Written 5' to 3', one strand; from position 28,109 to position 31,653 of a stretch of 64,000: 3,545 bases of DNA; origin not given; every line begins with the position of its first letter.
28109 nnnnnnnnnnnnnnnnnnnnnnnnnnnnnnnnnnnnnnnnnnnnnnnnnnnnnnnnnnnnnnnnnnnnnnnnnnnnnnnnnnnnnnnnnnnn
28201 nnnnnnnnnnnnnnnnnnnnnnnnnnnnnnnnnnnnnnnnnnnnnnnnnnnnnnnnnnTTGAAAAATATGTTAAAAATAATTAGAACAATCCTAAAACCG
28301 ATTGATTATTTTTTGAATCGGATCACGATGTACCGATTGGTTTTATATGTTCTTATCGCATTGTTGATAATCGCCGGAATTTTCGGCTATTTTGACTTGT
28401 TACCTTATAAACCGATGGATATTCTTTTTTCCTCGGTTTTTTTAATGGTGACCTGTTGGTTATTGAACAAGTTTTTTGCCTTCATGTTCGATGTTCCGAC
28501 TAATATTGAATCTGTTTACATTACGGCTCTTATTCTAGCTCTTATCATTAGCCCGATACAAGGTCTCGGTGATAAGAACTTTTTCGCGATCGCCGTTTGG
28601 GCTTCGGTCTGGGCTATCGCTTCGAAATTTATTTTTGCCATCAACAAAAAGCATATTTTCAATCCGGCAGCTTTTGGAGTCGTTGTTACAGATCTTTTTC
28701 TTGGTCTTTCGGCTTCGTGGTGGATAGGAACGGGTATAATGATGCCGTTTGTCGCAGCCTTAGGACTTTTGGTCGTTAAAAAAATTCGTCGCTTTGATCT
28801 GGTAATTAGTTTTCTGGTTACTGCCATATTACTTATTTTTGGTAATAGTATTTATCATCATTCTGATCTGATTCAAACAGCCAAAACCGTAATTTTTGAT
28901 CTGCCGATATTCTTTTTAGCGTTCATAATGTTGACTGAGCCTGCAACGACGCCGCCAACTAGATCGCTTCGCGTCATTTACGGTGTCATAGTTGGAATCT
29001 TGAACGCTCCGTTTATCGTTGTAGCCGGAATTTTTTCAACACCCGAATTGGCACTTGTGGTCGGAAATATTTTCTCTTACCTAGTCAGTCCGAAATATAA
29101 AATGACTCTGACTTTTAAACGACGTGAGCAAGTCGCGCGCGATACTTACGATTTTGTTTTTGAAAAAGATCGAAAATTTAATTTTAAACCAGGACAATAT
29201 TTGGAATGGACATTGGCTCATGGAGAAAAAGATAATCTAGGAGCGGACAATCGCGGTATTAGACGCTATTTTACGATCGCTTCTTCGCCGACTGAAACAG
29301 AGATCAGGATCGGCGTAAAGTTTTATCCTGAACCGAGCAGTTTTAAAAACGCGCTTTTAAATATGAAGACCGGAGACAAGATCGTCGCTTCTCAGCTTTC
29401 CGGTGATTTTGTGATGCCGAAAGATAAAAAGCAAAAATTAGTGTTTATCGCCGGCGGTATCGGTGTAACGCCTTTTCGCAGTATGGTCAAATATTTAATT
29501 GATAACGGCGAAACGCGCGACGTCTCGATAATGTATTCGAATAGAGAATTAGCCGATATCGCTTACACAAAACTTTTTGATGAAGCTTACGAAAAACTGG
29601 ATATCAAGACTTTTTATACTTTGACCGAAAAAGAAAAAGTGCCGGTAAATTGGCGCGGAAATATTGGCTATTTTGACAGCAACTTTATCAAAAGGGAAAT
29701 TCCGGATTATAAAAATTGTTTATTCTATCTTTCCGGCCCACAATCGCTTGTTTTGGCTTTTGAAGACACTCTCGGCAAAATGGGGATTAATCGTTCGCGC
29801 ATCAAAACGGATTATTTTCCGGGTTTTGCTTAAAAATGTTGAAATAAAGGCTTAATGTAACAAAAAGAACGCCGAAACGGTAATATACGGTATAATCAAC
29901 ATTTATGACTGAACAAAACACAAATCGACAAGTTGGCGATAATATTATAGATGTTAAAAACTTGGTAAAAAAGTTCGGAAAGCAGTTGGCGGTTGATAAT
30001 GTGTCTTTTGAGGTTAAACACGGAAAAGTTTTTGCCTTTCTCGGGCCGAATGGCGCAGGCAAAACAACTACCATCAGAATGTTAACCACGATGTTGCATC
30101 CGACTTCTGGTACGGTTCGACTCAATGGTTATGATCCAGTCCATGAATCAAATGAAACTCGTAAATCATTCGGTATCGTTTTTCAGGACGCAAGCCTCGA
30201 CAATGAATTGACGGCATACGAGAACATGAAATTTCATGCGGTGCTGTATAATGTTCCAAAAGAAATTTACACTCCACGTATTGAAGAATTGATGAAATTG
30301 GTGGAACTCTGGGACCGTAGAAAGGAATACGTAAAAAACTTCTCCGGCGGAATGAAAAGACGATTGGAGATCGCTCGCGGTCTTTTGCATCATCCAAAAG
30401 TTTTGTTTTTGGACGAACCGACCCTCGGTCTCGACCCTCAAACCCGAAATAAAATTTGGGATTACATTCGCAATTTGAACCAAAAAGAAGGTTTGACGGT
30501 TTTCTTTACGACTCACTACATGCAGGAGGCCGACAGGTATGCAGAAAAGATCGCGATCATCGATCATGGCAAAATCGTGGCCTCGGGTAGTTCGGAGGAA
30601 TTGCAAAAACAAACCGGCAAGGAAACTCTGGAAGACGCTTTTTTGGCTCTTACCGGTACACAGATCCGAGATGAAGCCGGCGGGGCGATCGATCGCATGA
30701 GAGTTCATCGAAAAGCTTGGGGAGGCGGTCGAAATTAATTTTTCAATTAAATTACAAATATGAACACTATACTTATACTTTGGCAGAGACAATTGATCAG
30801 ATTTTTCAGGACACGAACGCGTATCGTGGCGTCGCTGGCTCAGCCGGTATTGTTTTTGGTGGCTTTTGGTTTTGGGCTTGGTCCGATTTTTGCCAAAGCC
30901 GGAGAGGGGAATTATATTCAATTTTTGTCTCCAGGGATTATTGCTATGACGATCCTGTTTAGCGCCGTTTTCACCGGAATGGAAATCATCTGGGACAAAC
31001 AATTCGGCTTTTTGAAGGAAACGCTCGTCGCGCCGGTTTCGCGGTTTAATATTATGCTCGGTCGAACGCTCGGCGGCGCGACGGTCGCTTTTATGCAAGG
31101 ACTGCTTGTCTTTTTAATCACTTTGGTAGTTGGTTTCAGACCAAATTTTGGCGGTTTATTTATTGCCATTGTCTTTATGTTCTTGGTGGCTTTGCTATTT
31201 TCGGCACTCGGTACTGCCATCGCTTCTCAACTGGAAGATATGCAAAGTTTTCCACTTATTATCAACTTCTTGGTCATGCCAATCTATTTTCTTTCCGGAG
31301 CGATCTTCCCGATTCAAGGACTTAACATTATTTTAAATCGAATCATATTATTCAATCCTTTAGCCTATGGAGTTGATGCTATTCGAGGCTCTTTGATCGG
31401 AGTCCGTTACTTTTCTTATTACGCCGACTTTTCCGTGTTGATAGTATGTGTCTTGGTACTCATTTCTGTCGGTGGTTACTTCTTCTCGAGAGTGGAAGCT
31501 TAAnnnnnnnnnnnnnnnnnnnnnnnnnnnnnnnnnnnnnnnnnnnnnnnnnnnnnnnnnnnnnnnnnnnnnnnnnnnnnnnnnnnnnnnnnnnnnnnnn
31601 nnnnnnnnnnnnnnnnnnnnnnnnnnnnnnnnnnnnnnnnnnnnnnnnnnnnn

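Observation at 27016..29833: Compact flavinylation-linked membrane redox module: FMN-binding protein, ApbE, and an RnfD/NqrB-like domain fused to an FNR-like domain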

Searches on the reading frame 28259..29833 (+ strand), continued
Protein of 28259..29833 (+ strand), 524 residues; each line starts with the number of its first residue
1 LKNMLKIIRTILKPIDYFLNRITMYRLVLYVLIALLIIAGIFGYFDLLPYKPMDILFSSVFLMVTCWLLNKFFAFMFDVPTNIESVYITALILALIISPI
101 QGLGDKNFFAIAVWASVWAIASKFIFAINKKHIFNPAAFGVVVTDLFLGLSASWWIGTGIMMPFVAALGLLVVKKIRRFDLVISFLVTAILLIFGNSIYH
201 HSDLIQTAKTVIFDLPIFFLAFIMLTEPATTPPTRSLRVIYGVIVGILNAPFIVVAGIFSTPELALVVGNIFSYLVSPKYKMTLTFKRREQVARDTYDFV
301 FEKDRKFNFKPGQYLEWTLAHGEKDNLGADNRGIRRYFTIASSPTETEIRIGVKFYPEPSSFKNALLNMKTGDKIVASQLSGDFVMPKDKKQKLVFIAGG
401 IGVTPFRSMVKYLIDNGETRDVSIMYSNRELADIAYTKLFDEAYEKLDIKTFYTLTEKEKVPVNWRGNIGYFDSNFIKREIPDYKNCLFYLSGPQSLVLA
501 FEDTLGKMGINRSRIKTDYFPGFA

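Call 28: predict_structure(alignment_id=A1)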
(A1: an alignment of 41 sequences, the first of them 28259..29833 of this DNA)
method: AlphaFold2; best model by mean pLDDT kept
length: 524 residues; sequences in the alignment: 41
mean_pLDDT: 86.0   pTM: 0.79
mean pLDDT of the five models: 86.0, 85.3, 83.2, 82.4, 81.5
residues with pLDDT >= 90: 255; 70-90: 229; 50-70: 27; < 50: 13
segments of 3 or more residues with pLDDT < 50: 323-332, 522-524
pLDDT, mean of each block of 10 residues (from residue 1): 73 79 82 96 93 95 94 79 83 93 90 90 72 75 79 83 93 86 94 93 91 85 80 83 91 77 84 77 89 93 88 81 47 68 92 84 84 83 87 95 93 96 95 94 96 93 90 92 95 88 94 87 38
secondary structure, 60 per line:
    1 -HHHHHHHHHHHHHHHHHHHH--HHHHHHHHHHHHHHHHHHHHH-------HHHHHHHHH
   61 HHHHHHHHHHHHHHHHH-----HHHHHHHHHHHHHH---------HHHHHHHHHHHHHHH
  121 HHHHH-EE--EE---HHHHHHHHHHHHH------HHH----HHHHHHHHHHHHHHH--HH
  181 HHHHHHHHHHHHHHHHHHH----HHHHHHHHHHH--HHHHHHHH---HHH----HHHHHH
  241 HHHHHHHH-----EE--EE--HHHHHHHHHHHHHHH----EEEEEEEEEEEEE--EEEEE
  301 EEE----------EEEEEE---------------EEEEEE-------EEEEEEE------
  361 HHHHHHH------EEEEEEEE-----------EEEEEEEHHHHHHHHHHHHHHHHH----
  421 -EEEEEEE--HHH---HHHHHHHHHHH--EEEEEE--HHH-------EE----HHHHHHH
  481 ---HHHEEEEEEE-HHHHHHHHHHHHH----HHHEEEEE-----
elements in order: H2-21 H24-44 H52-77 H83-96 H106-125 H136-148 H162-176 H179-199 H204-214 H217-224 H235-248 H262-276 E281-293 E296-303 E314-319 E335-340 E348-354 H361-367 E374-381 E393-399 H400-416 E422-428 H437-447 E450-455 H474-480 E487-493 H495-507 E515-519

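Call 32: fold_search(model_id=the predicted structure, library=pdb)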
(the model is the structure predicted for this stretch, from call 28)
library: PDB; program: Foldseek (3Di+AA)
matches with E <= 10: 1495; with E <= 0.001: 327
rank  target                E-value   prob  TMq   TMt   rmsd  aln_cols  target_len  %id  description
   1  6o0a                  3.4e-18  1.00  0.43  0.57  13.4       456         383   19  Crystal structure of flavohemoglobin from Malassezia yamatoensis with bound FAD and heme determined by iron SAD phasing (released 2019-03-06)
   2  1gvh                  1.1e-17  1.00  0.42  0.55  13.2       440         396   16  The X-ray structure of ferric Escherichia coli flavohemoglobin reveals an unespected geometry of the distal heme pocket (released 2002-08-06)
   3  5ogx                  2.1e-17  1.00  0.39  0.61   2.8       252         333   21  Crystal structure of Amycolatopsis cytochrome P450 reductase GcoB. (released 2018-07-04)
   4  2r6h_D                8.5e-17  1.00  0.40  0.71   5.0       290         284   20  Crystal structure of the domain comprising the NAD binding and the FAD binding regions of the NADH:ubiquinone oxidored (released 2007-09-11)
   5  4g1v                  1.1e-16  1.00  0.41  0.52  15.2       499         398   15  X-ray structure of yeast flavohemoglobin (released 2012-11-14)
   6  7qu3                  1.9e-16  1.00  0.40  0.73   5.7       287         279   22  X-ray structure of FAD domain of NqrF of Pseudomonas aeruginosa (released 2022-02-09)
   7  7qty                  3.0e-16  1.00  0.41  0.74   4.1       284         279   21  X-ray structure of FAD domain of NqrF of Klebsiella pneumoniae (released 2022-02-09)
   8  7qu5                  3.0e-16  1.00  0.41  0.74   5.5       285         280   22  X-ray structure of FAD domain of NqrF of Pseudomonas aeruginosa (released 2022-02-09)
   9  8qta                  3.5e-16  1.00  0.39  0.50  17.2       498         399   16  Cryo-EM structure of Streptococcus pneumoniae NADPH oxidase F397A mutant in complex with NADPH (released 2024-07-24)
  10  4eh1_B                4.4e-16  1.00  0.40  0.85   2.9       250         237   18  Crystal Structure of the Flavohem-like-FAD/NAD Binding Domain of Nitric Oxide Dioxygenase from Vibrio cholerae O1 biov (released 2012-04-25)
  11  2r6h_C                6.0e-16  1.00  0.40  0.70   6.1       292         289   20  Crystal structure of the domain comprising the NAD binding and the FAD binding regions of the NADH:ubiquinone oxidored (released 2007-09-11)
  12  4eh1_A                6.3e-16  1.00  0.40  0.84   2.7       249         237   18  Crystal Structure of the Flavohem-like-FAD/NAD Binding Domain of Nitric Oxide Dioxygenase from Vibrio cholerae O1 biov (released 2012-04-25)
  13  8a1x_F                1.5e-15  1.00  0.41  0.52   5.5       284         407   22  Sodium pumping NADH-quinone oxidoreductase with inhibitor DQA (released 2023-06-14)
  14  8ad4_A                2.0e-15  1.00  0.40  0.72   5.7       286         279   22  X-ray structure of NqrF(129-408)of Vibrio cholerae in complex with NADH (released 2023-07-12)
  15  8qt6                  2.2e-15  1.00  0.38  0.49  17.8       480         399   16  Cryo-EM structure of Streptococcus pneumoniae NADPH oxidase (released 2024-07-24)
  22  8qq1_F                5.5e-15  1.00  0.36  0.82   3.3       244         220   20  SpNOX dehydrogenase domain, mutant F397W in complex with Flavin adenine dinucleotide (FAD) (released 2024-05-08)
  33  8qq1_G                1.7e-14  1.00  0.33  0.75   6.0       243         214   18  SpNOX dehydrogenase domain, mutant F397W in complex with Flavin adenine dinucleotide (FAD) (released 2024-05-08)
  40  8qq1_C                3.0e-14  1.00  0.36  0.82   3.3       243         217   20  SpNOX dehydrogenase domain, mutant F397W in complex with Flavin adenine dinucleotide (FAD) (released 2024-05-08)
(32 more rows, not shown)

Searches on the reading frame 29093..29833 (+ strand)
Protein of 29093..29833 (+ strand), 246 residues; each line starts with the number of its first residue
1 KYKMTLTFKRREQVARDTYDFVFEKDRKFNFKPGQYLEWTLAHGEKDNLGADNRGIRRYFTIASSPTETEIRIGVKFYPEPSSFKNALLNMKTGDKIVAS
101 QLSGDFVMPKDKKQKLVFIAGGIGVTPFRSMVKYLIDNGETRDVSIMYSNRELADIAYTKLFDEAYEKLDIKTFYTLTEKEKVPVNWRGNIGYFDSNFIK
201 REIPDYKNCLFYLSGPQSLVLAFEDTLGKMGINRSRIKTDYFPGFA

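Call 60: search_solved_structures(query=window:29093-29833:+, max_evalue=1e-8, show_alignments=4)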
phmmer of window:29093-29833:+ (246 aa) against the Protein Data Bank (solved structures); distinct sequences matched with E-value up to 1e-8: 14.
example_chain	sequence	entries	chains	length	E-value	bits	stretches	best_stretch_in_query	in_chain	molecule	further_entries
7qu3_A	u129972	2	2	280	5.5e-15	58.9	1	81-244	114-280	Na(+)-translocating NADH-quinone reductase subunit F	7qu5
7qty_A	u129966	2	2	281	8.1e-14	55.1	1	81-244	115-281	Na(+)-translocating NADH-quinone reductase subunit F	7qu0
3ozu_A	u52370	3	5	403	1.4e-12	51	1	28-242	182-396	Flavohemoprotein | Flavohemoglobin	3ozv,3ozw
1cqx_A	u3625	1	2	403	1.9e-12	50.6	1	28-242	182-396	FLAVOHEMOPROTEIN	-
2r6h_A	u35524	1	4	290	7.7e-12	48.6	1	80-241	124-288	NADH:ubiquinone oxidoreductase, Na translocating, F subunit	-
4u9u_A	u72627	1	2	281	1.1e-11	48.1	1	81-244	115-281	Na(+)-translocating NADH-quinone reductase subunit F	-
8ad4_A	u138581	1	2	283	1.1e-11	48.1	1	81-244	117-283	Na(+)-translocating NADH-quinone reductase subunit F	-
4uaj_A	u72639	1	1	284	1.1e-11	48.1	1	81-244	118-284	Na(+)-translocating NADH-quinone reductase subunit F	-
7xk3_F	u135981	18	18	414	1.7e-11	47.5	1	81-244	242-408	Na(+)-translocating NADH-quinone reductase subunit F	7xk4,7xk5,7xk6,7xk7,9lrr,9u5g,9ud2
8a1t_F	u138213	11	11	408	2.8e-11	46.8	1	81-244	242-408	Na(+)-translocating NADH-quinone reductase subunit F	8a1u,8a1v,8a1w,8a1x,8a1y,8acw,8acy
7rom_A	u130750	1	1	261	3.7e-11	46.4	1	54-236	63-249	NADH-cytochrome b5 reductase 1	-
8ad3_A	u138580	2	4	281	4.4e-11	46.1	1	81-240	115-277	Na(+)-translocating NADH-quinone reductase subunit F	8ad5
6o0a_A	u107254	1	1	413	2.8e-10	43.5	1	9-237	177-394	Flavohemoglobin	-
2eix_A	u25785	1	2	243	6.3e-10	42.4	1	51-231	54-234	NADH-cytochrome b5 reductase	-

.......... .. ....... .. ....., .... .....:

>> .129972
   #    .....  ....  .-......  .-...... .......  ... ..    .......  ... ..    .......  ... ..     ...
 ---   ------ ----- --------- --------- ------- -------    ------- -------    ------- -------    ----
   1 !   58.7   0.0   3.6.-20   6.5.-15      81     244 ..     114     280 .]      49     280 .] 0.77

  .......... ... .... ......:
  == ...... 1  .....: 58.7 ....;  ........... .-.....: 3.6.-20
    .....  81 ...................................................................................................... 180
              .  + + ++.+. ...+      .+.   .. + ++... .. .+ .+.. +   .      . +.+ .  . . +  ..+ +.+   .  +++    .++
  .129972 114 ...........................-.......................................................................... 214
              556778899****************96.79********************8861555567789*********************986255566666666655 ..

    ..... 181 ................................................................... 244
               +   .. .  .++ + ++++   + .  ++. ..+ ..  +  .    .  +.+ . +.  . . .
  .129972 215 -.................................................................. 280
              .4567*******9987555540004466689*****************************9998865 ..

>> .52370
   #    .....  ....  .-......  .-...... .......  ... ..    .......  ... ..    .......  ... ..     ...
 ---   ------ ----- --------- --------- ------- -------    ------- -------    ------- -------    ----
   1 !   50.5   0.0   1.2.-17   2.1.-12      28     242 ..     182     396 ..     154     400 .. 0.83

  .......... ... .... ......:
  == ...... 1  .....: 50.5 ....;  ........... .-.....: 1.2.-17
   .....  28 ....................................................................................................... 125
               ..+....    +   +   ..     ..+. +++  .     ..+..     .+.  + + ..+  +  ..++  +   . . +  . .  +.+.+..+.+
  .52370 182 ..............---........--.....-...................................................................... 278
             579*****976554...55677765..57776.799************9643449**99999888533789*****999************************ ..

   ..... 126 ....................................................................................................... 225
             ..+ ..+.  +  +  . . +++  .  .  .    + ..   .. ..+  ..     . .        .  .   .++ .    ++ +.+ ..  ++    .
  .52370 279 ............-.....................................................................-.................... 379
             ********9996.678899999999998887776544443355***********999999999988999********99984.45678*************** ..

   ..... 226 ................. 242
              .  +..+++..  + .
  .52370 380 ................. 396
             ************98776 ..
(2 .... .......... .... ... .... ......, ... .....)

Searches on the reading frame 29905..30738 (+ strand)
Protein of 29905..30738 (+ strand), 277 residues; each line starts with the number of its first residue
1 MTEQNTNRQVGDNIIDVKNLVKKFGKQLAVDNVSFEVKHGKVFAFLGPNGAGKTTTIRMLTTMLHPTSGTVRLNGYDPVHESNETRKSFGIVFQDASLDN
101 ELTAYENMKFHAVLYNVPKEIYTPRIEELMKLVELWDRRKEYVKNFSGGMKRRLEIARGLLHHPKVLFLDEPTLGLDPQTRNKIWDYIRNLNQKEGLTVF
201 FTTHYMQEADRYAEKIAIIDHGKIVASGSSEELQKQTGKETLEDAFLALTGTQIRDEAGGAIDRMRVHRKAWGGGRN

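Call 3: search_protein_families(library=pfam, proteins=[window:29905-30738:+], max_evalue=0.01)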
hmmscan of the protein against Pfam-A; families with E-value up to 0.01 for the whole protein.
window:29905-30738:+ (277 aa): 9 families
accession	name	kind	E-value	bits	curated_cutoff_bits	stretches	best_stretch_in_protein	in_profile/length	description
PF00005.33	ABC_tran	-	1.1e-36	126.8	25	1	31-173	2-136/137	ABC transporter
PF13304.12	AAA_21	-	5.8e-12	46.7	27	1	133-204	225-298/304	AAA domain, putative AbiEii toxin, Type IV TA system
PF13175.12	AAA_15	-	7.1e-05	23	32.1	0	42-67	25-50/374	AAA ATPase domain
PF13476.12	AAA_23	-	9.1e-05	23.6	27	1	31-96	11-82/201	AAA domain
PF13555.12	AAA_29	-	0.0001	22.4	27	1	32-74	14-55/61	P-loop containing region of AAA domain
PF13401.12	AAA_22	-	0.00036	21.3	27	1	40-200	5-119/130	AAA domain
PF00004.35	AAA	-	0.00066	20.6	21.2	0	45-172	3-66/131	ATPase family associated with various cellular activities (AAA)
PF13173.12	AAA_14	-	0.0012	19.3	27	0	41-81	3-43/129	AAA domain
PF02463.25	SMC_N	-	0.0052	16.7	40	0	26-211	11-207/220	RecF/RecN/SMC N terminal domain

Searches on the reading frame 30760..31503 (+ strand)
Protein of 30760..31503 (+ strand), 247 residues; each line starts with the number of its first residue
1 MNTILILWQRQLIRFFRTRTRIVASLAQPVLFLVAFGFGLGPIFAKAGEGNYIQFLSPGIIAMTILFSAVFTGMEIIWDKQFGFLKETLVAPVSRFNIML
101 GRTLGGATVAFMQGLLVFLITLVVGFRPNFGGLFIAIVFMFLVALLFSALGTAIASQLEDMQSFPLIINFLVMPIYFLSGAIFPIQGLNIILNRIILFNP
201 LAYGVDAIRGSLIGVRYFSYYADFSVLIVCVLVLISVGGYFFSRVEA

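Call 3: search_protein_families(library=pfam, proteins=[window:30760-31503:+], max_evalue=0.01)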
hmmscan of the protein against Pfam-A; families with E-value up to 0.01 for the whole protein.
window:30760-31503:+ (247 aa): 2 families
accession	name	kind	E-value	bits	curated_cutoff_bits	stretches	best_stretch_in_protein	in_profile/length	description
PF01061.29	ABC2_membrane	-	1.3e-34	120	26.9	1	4-212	3-210/211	ABC-2 type transporter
PF12698.13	ABC2_membrane_3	-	5.8e-17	62.3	31.6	1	49-237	157-344/347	ABC-2 family transporter protein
